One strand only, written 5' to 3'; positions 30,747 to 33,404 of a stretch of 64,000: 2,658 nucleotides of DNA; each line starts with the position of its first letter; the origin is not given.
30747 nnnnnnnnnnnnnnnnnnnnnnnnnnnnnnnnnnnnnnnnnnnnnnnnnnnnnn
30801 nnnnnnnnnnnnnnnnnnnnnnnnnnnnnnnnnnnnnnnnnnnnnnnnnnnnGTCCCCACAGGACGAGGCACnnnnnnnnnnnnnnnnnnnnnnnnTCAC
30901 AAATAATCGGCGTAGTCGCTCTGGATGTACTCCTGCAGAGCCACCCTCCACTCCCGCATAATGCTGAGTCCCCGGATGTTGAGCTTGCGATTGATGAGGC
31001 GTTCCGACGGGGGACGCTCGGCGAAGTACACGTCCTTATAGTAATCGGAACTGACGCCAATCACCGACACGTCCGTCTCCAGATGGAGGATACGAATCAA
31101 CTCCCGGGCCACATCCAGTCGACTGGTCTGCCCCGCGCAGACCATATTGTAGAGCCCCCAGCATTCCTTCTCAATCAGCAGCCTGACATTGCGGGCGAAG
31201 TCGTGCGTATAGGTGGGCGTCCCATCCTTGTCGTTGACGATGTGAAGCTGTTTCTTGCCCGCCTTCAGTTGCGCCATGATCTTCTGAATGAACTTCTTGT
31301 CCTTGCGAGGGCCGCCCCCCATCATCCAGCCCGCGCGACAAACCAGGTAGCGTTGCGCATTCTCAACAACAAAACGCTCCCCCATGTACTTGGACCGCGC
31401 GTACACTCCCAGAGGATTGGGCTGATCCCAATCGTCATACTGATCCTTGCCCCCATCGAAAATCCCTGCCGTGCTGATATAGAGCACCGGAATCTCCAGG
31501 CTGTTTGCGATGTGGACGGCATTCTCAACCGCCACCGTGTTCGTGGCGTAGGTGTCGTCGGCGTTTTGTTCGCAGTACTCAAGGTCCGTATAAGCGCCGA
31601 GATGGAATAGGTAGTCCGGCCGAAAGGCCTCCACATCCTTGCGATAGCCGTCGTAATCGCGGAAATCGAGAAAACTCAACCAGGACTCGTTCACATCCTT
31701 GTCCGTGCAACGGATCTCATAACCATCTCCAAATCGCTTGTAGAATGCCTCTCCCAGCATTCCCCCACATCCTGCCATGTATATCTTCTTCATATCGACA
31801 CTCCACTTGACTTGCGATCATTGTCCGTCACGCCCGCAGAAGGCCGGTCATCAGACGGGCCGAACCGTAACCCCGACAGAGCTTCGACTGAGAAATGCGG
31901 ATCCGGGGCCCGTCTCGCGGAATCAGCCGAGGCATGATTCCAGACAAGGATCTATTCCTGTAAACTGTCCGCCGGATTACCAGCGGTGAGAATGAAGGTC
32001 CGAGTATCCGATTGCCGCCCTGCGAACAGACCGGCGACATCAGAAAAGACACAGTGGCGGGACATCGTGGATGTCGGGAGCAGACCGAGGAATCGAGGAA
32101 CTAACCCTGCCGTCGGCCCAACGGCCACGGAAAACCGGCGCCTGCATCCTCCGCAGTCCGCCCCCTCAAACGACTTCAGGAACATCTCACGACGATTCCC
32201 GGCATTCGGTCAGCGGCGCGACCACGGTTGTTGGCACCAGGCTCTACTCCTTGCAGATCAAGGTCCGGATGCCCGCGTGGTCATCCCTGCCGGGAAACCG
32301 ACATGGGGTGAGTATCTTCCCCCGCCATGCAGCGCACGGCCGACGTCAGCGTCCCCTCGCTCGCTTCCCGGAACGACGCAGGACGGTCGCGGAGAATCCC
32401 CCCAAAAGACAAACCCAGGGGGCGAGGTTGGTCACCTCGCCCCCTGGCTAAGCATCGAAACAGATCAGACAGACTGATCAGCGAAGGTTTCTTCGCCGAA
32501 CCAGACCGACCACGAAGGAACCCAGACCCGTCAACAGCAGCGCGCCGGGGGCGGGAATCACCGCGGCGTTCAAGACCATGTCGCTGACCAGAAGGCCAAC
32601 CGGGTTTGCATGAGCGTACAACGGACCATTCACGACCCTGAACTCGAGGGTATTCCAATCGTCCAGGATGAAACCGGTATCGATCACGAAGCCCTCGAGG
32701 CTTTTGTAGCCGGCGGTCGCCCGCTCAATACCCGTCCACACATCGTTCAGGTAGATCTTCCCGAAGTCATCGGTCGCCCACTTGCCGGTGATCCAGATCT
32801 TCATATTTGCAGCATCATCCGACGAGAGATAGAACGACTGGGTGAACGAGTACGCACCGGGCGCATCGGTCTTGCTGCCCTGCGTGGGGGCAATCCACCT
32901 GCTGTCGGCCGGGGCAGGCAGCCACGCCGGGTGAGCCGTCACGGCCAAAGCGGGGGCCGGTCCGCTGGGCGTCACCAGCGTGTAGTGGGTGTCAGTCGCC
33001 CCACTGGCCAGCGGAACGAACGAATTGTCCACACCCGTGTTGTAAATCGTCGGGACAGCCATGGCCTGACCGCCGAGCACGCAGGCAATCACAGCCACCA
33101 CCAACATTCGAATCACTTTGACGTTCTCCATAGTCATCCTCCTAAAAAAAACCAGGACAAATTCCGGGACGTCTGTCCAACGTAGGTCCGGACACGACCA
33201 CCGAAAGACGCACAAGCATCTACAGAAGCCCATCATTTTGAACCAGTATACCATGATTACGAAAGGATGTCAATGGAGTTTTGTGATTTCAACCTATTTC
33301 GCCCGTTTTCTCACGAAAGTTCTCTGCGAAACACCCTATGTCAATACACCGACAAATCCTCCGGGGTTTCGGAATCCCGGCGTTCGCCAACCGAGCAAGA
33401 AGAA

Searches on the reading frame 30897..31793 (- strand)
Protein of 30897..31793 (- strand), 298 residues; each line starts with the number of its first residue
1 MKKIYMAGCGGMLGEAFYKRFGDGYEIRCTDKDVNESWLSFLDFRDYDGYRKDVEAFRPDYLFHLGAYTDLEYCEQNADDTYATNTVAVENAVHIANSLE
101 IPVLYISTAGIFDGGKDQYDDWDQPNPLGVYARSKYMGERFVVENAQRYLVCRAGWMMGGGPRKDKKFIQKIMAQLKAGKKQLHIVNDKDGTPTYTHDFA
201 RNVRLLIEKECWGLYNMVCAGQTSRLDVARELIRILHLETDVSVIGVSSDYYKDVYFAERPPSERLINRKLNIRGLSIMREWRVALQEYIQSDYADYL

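Call 10: search_protein_families(library=pfam, proteins=[window:30897-31793:-], max_evalue=0.001)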
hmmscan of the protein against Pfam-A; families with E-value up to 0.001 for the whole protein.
window:30897-31793:- (298 aa): 5 families
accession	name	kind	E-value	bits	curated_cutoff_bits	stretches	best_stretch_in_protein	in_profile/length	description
PF04321.23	RmlD_sub_bind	-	2.5e-53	181.5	27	1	3-292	2-284/287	RmlD substrate binding domain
PF01370.27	Epimerase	-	1.9e-19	70.5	20.9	1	4-209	1-227/240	NAD dependent epimerase/dehydratase family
PF16363.11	GDP_Man_Dehyd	-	1.9e-07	31.3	27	1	41-216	58-246/332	GDP-mannose 4,6 dehydratase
PF02719.21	Polysacc_synt_2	-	5.1e-05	23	20.2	1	41-108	60-128/293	Polysaccharide biosynthesis protein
PF07993.18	NAD_binding_4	-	0.00011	21.9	20.1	1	60-159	90-209/258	Male sterility protein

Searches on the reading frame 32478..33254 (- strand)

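Call 11: search_protein_families(library=ncbifam, proteins=[window:32478-33254:-], max_evalue=0.001)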
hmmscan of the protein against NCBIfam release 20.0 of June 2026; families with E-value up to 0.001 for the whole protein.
window:32478-33254:- (258 aa): 0 families

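Call 19: search_protein_families(library=pfam, proteins=[window:32478-33254:-], max_evalue=1)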
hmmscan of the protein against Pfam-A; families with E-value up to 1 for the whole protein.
window:32478-33254:- (258 aa): 1 family
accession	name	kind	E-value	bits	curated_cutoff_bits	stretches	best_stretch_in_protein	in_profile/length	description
PF07589.16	PEP-CTERM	-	0.052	14.1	20.7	1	233-255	2-23/24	PEP-CTERM motif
